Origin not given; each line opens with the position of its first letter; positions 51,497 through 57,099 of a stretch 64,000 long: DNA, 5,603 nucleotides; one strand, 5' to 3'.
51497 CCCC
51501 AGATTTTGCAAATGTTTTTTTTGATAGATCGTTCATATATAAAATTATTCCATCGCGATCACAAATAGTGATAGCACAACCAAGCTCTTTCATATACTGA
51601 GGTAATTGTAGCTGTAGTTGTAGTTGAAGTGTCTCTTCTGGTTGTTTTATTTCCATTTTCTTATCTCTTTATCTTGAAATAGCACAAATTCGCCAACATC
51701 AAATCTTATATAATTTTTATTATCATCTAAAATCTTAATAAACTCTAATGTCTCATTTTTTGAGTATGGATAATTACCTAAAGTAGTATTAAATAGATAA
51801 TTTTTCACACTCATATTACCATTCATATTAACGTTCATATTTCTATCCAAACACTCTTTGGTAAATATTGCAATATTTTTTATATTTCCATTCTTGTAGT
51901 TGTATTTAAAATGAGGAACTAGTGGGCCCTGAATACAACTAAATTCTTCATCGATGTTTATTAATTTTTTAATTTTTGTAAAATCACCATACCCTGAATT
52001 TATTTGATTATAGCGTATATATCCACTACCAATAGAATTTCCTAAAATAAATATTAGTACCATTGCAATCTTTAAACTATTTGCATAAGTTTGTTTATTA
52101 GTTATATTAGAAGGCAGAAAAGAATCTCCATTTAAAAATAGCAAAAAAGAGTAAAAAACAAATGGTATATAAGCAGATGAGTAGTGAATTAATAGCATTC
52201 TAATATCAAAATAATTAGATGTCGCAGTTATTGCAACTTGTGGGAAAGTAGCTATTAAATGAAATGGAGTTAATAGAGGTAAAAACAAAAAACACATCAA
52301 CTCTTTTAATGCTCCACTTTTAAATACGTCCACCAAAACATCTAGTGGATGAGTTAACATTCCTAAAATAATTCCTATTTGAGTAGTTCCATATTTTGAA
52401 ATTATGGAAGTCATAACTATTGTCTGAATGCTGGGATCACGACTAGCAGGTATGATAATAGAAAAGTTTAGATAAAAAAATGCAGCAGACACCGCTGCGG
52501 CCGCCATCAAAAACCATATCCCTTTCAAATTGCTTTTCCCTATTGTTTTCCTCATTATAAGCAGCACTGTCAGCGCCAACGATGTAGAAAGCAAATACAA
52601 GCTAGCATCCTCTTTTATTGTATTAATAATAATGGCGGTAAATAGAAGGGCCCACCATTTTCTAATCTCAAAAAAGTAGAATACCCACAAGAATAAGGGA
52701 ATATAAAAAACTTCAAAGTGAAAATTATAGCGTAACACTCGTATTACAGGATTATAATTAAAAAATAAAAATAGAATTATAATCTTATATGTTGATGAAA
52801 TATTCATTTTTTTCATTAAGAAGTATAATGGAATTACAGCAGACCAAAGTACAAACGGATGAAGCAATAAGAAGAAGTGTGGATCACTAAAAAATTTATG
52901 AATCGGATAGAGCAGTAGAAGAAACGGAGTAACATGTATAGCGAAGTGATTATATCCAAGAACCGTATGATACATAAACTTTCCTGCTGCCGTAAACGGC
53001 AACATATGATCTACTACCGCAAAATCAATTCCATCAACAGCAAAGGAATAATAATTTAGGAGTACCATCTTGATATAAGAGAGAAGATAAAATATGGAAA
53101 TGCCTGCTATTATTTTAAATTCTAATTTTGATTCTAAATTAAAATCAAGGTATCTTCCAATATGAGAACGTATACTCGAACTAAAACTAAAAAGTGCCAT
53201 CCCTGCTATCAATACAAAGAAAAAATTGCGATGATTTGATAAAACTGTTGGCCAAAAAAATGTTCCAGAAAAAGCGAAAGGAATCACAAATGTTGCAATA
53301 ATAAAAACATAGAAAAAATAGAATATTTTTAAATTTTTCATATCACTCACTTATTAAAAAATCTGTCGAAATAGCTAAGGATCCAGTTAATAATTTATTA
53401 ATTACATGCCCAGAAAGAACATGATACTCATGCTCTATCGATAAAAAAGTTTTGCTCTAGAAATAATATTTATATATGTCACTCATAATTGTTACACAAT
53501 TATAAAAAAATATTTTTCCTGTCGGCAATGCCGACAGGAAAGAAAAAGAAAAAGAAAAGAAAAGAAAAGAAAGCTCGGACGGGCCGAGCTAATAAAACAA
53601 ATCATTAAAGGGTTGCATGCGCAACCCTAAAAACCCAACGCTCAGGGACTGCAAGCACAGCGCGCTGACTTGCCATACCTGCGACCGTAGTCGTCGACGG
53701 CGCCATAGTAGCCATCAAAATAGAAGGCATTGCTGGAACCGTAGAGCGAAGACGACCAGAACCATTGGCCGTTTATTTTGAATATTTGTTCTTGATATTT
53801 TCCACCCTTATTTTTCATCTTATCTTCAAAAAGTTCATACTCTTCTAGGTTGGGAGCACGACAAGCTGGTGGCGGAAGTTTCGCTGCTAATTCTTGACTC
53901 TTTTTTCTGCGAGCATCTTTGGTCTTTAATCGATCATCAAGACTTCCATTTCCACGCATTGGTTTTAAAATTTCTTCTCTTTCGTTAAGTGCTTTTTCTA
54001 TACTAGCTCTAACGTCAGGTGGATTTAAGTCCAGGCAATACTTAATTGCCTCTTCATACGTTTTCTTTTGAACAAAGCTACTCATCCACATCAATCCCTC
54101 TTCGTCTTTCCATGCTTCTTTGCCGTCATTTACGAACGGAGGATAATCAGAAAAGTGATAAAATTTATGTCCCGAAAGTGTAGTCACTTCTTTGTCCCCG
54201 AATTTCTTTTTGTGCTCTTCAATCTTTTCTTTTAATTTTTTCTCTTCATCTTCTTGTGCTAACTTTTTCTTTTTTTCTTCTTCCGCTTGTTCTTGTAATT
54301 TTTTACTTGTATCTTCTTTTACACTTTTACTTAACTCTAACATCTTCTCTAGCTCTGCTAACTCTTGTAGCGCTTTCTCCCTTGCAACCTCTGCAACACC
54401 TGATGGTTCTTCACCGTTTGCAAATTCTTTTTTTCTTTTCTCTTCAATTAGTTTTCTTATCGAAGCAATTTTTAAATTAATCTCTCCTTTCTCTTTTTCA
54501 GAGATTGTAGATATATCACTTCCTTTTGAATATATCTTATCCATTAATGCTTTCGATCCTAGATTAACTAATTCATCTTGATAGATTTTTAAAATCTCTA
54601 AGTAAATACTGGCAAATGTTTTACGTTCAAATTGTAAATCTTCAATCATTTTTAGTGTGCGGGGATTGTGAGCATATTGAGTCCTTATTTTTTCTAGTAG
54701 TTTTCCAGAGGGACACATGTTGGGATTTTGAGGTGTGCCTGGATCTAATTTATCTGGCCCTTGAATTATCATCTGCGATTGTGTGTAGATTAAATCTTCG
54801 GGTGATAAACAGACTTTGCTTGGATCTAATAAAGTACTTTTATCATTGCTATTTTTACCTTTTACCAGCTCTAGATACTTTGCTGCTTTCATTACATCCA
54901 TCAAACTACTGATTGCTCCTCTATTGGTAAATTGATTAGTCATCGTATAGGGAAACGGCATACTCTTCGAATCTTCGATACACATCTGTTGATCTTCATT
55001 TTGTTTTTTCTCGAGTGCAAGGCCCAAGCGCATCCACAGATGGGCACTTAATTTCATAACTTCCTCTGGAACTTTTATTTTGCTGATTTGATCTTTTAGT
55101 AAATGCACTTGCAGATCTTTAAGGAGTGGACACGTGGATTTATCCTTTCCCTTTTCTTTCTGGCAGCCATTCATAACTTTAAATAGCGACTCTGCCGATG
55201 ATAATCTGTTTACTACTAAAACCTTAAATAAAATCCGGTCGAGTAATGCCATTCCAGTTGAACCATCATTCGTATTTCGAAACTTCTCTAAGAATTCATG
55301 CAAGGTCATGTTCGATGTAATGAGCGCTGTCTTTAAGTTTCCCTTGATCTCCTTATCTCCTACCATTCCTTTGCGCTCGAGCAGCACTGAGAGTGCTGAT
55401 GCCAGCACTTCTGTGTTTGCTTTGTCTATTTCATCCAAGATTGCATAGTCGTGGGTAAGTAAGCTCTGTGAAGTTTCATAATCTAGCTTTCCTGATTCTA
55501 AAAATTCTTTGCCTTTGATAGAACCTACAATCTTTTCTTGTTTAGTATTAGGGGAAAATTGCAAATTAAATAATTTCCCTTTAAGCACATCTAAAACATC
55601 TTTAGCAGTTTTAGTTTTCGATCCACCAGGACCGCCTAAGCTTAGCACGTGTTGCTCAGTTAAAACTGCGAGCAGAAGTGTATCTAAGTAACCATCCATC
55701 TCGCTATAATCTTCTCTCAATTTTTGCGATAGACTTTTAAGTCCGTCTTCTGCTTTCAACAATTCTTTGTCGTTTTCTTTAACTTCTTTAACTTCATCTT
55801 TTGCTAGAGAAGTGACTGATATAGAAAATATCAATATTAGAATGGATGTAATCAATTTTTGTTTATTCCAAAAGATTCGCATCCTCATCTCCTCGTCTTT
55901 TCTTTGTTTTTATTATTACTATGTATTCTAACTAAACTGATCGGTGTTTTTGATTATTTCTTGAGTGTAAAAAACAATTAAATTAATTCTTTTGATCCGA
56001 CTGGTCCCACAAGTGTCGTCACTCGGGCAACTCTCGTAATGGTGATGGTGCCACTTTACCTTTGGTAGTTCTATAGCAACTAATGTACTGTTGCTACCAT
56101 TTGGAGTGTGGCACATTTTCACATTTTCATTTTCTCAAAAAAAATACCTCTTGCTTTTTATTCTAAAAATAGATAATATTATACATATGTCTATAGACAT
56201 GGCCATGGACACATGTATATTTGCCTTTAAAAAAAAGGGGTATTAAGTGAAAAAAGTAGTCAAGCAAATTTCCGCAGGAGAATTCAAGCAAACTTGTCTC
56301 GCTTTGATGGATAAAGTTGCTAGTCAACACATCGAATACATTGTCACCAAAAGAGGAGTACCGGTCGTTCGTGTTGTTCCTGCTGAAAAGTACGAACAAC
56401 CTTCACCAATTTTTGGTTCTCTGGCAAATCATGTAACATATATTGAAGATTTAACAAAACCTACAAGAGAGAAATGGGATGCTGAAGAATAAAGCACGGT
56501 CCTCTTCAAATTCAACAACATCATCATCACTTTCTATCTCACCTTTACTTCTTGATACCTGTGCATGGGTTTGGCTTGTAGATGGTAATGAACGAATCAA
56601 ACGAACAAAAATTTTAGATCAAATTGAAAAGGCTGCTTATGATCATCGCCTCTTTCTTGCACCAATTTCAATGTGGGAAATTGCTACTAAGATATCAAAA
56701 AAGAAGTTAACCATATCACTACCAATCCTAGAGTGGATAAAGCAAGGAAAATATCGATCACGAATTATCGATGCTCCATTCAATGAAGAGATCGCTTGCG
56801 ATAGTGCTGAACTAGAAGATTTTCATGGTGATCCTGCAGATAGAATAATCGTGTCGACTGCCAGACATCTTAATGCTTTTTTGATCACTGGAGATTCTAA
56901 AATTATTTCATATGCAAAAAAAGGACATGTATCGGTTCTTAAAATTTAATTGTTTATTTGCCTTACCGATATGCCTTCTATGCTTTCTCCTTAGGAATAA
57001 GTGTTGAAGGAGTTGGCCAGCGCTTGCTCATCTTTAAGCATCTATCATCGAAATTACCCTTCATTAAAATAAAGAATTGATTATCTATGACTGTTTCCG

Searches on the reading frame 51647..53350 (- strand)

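Call 29: search_protein_families(library=pfam, proteins=[window:51647-53350:-], max_evalue=0.001)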
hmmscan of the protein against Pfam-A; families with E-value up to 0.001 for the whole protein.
window:51647-53350:- (567 aa): 1 family
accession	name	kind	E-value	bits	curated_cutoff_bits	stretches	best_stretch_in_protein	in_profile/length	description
PF09852.15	DUF2079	-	5.2e-31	108.7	28.2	1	101-435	3-335/459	Predicted membrane protein (DUF2079)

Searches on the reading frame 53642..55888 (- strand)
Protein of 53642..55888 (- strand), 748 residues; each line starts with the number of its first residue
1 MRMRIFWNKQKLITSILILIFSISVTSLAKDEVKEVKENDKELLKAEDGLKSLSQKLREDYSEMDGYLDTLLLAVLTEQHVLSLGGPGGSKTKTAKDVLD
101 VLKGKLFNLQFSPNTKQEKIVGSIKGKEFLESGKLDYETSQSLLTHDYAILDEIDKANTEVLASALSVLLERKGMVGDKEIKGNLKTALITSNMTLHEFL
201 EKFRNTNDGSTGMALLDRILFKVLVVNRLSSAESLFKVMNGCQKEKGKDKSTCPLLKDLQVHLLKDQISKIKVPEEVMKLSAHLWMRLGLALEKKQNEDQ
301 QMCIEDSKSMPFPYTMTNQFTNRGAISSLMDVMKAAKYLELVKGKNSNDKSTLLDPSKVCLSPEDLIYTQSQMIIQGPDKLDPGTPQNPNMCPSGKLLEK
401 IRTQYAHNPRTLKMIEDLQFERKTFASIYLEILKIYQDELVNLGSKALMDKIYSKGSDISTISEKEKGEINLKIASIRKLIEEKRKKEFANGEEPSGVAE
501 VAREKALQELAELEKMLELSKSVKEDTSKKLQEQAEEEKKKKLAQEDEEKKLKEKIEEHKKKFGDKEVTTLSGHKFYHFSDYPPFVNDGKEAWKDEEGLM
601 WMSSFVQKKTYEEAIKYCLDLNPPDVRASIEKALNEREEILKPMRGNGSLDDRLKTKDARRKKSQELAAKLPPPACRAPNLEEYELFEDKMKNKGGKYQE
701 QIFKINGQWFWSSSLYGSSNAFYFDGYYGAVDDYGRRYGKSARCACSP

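Call 15: search_protein_families(library=pfam, proteins=[window:53642-55888:-], max_evalue=0.01)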
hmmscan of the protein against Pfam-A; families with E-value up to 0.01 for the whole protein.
window:53642-55888:- (748 aa): 3 families
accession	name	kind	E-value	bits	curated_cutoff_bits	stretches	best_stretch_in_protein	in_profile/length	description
PF20030.5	bpMoxR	-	1.5e-15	57.3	27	1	50-252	3-191/205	MoxR domain in the MoxR-vWA-beta-propeller ternary systems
PF07728.20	AAA_5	-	5.7e-09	36.5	22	1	80-186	1-109/139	AAA domain (dynein-related subfamily)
PF07726.17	AAA_3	-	5.9e-05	23.4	27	1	80-180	1-97/131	ATPase family associated with various cellular activities (AAA)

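Call 50: find_homologous_proteins(query=window:53642-55888:-, max_evalue=1e-20)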
Query window:53642-55888:- (748 aa): 9 proteins with E <= 1e-20 among 8000 candidates.
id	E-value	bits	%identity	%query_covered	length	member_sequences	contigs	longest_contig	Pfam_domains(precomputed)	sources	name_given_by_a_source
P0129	0.0e+0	1451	91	100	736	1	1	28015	PF20030.6,PF07728.21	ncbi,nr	ncbi:MAG: AAA family ATPase [Oligoflexia bacterium]|nr:AAA family ATPase [Oligoflexia bacterium]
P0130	1.2e-277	941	92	64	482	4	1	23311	PF20030.6,PF07726.18,PF07728.21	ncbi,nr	ncbi:MAG: AAA family ATPase, partial [Oligoflexia bacterium]|nr:AAA family ATPase [Oligoflexia bacte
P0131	5.0e-251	853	78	71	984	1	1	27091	PF20030.6,PF25174.2,PF24814.2,PF24805.2,PF23381.2,PF25173.2,PF25175.2,PF24817.2,PF07728.21,PF24780.2,PF07726.18,PF24807.2,PF00400.39,PF23414.2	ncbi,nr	ncbi:MAG: AAA family ATPase [Oligoflexia bacterium]|nr:AAA family ATPase [Oligoflexia bacterium]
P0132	4.2e-249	847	75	68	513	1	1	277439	-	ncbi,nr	ncbi:MAG: hypothetical protein HQK49_03530 [Oligoflexia bacterium]|nr:hypothetical protein [Oligofle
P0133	1.1e-210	720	64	74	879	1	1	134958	PF20030.6,PF25174.2,PF25173.2,PF25175.2,PF07728.21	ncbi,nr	ncbi:MAG: AAA family ATPase [Oligoflexia bacterium]|nr:AAA family ATPase [Oligoflexia bacterium]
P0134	3.8e-197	675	62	73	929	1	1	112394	PF25168.2,PF20030.6,PF24105.2,PF24805.2,PF23342.2,PF24817.2,PF07728.21,PF23393.3,PF23609.2,PF00400.39,PF23414.2,PF23775.2,PF25174.2,PF24814.2,PF23381.2,PF25173.2,PF25171.2,PF25175.2,PF24796.2,PF24780.2,PF25172.2,PF24782.3,PF16529.12,PF25391.2,PF23869.2,PF24807.2,PF25047.1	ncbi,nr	ncbi:MAG: AAA family ATPase [Oligoflexia bacterium]|nr:AAA family ATPase [Oligoflexia bacterium]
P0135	2.8e-136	474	46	80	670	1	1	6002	PF20030.6,PF07726.18,PF07728.21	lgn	-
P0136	5.2e-103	364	43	71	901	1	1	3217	PF20030.6,PF23586.3,PF25174.2,PF24814.2,PF24805.2,PF23381.2,PF25173.2,PF25171.2,PF12894.14,PF25175.2,PF24817.2,PF24796.2,PF07728.21,PF24807.2,PF26550.2,PF00400.39,PF23098.2,PF23414.2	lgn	-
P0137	6.2e-101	357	42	73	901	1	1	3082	PF25168.2,PF20030.6,PF25174.2,PF24814.2,PF24805.2,PF23381.2,PF25173.2,PF25175.2,PF24817.2,PF24796.2,PF07728.21,PF24780.2,PF25172.2,PF24807.2,PF00400.39,PF23414.2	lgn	-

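Call 51: find_encoding_contigs(protein=P0129, flank=10000, max_places=4)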
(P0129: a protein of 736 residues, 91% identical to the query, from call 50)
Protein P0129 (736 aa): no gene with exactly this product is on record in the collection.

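Call 52: find_encoding_contigs(protein=P0130, flank=10000, max_places=4)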
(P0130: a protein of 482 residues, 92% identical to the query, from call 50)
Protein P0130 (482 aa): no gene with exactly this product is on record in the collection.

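Call 53: find_encoding_contigs(protein=P0132, flank=10000, max_places=4)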
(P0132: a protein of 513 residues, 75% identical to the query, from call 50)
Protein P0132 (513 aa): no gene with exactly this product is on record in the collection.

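Call 54: find_encoding_contigs(protein=P0131, flank=10000, max_places=4)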
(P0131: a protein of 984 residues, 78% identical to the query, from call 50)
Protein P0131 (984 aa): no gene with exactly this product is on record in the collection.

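Call 55: list_cluster_members(proteins=[P0129, P0130, P0131, P0132, P0133, P0134, P0002])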
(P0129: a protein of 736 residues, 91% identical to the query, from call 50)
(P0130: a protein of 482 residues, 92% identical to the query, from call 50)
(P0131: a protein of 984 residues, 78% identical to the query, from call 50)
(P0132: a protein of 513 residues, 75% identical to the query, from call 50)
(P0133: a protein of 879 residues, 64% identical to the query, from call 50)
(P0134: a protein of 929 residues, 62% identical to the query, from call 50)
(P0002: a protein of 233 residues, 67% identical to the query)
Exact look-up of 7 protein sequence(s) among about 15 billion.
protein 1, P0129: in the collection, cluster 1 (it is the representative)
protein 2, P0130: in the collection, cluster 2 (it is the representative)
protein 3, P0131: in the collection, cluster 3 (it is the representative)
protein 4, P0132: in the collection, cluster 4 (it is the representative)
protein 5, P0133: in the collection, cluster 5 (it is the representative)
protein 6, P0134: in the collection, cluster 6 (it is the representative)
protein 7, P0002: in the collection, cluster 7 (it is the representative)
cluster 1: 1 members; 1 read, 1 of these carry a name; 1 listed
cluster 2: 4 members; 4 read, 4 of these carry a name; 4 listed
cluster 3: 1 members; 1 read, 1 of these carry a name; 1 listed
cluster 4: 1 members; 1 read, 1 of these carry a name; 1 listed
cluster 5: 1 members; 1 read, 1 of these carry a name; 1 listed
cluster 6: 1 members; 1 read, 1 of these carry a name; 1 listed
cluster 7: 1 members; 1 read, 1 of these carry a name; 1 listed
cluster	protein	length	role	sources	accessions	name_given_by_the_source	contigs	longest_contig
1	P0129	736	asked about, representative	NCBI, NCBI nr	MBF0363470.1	MAG: AAA family ATPase [Oligoflexia bacterium] | AAA family ATPase [Oligoflexia bacterium]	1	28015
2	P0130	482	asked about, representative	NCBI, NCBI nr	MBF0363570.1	MAG: AAA family ATPase, partial [Oligoflexia bacterium] | AAA family ATPase [Oligoflexia bacterium]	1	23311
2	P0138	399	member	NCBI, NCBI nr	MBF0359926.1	MAG: AAA family ATPase [Oligoflexia bacterium] | AAA family ATPase [Oligoflexia bacterium]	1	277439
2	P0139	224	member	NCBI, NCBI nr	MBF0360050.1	MAG: AAA family ATPase [Oligoflexia bacterium] | AAA family ATPase [Oligoflexia bacterium]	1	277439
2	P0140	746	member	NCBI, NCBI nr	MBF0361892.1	MAG: AAA family ATPase [Oligoflexia bacterium] | AAA family ATPase [Oligoflexia bacterium]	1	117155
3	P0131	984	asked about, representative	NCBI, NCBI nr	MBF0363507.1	MAG: AAA family ATPase [Oligoflexia bacterium] | AAA family ATPase [Oligoflexia bacterium]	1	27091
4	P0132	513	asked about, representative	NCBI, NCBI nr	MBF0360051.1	MAG: hypothetical protein HQK49_03530 [Oligoflexia bacterium] | hypothetical protein [Oligoflexia bacterium]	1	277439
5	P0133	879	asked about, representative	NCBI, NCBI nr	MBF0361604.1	MAG: AAA family ATPase [Oligoflexia bacterium] | AAA family ATPase [Oligoflexia bacterium]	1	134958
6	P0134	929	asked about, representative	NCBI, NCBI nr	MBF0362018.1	MAG: AAA family ATPase [Oligoflexia bacterium] | AAA family ATPase [Oligoflexia bacterium]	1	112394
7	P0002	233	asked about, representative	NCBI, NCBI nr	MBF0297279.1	MAG: non-canonical purine NTP pyrophosphatase [Oligoflexia bacterium] | non-canonical purine NTP pyrophosphatase [Oligoflexia bacterium]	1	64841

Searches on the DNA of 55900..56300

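Call 32: search_rna_families(source=window, start=55900, end=56300, threshold=evalue, max_evalue=10)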
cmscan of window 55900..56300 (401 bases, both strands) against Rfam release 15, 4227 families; matches with E-value up to 10: 7.
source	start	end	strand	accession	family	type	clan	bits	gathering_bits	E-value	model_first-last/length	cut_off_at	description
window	56182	56273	-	RF02822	Srn266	Gene; sRNA;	-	18.5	63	1.4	1-112/112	no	Streptococcus RNA 266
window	56157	56236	-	RF04161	mir-3688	Gene; miRNA;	-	18.4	84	0.5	1-88/88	no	mir-3688 microRNA precursor family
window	56149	56236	-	RF02733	ToxT_thermometer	Cis-reg; thermoregulator;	-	18.3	81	2.3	1-71/71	no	ToxT 5' UTR thermometer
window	56181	56218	-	RF04176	mir-3149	Gene; miRNA;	-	14.9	100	6.4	1-83/83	no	mir-3149 microRNA precursor family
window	56180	56219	-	RF04154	mir-1277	Gene; miRNA;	-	14.8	81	9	17-60/78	no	mir-1277 microRNA precursor family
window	55939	56026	-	RF01177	snR67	Gene; snRNA; snoRNA; CD-box;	CL00053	11.9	55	6.4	1-83/83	no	Small nucleolar RNA snR67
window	56086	56113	+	RF02186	ST7-OT3_4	Gene; lncRNA;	-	9.5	80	8.1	1-73/73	no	ST7 overlapping transcript 3 conserved region 4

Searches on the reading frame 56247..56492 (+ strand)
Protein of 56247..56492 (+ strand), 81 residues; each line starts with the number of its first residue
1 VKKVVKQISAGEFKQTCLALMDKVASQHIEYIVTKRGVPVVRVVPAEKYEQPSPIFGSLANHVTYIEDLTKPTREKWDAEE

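Call 29: search_protein_families(library=pfam, proteins=[window:56247-56492:+], max_evalue=0.001)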
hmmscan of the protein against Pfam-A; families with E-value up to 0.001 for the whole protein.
window:56247-56492:+ (81 aa): 1 family
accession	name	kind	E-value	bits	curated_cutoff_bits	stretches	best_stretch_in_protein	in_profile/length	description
PF02604.26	PhdYeFM_antitox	-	1.3e-08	34.9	29.8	1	6-51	2-47/74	Antitoxin Phd_YefM, type II toxin-antitoxin system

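Call 76: search_protein_families(library=ncbifam, proteins=[window:56247-56492:+], max_evalue=0.01)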
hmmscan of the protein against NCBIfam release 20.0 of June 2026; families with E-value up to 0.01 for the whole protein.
window:56247-56492:+ (81 aa): 2 families
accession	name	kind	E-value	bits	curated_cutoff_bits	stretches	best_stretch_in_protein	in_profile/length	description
TIGR01552.1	phd_fam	subfamily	6.1e-10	38.3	20.8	1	9-52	3-45/53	type II toxin-antitoxin system prevent-host-death family antitoxin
NF038375.1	crocagin_RiPP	domain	0.0054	17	27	1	1-12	1-12/21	crocagin A family RiPP precursor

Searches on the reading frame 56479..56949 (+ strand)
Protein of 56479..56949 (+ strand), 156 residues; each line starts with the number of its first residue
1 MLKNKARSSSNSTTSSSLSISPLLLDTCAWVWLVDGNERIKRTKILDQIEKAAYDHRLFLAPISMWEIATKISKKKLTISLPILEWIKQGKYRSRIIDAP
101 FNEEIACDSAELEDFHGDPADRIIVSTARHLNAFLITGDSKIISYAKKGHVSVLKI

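Call 15: search_protein_families(library=pfam, proteins=[window:56479-56949:+], max_evalue=0.01)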
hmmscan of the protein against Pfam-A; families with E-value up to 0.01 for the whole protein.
window:56479-56949:+ (156 aa): 1 family
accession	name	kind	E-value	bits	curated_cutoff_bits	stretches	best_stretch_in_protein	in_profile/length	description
PF01850.27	PIN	-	1.1e-13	52.3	23.6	1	24-147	2-119/120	PIN domain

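Call 17: find_encoding_contigs(protein=window:56479-56949:+, flank=10000, max_places=6)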
Protein window:56479-56949:+ (156 aa): no gene with exactly this product is on record in the collection.

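Call 76: search_protein_families(library=ncbifam, proteins=[window:56479-56949:+], max_evalue=0.01)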
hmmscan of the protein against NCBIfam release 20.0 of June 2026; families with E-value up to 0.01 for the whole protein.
window:56479-56949:+ (156 aa): 0 families
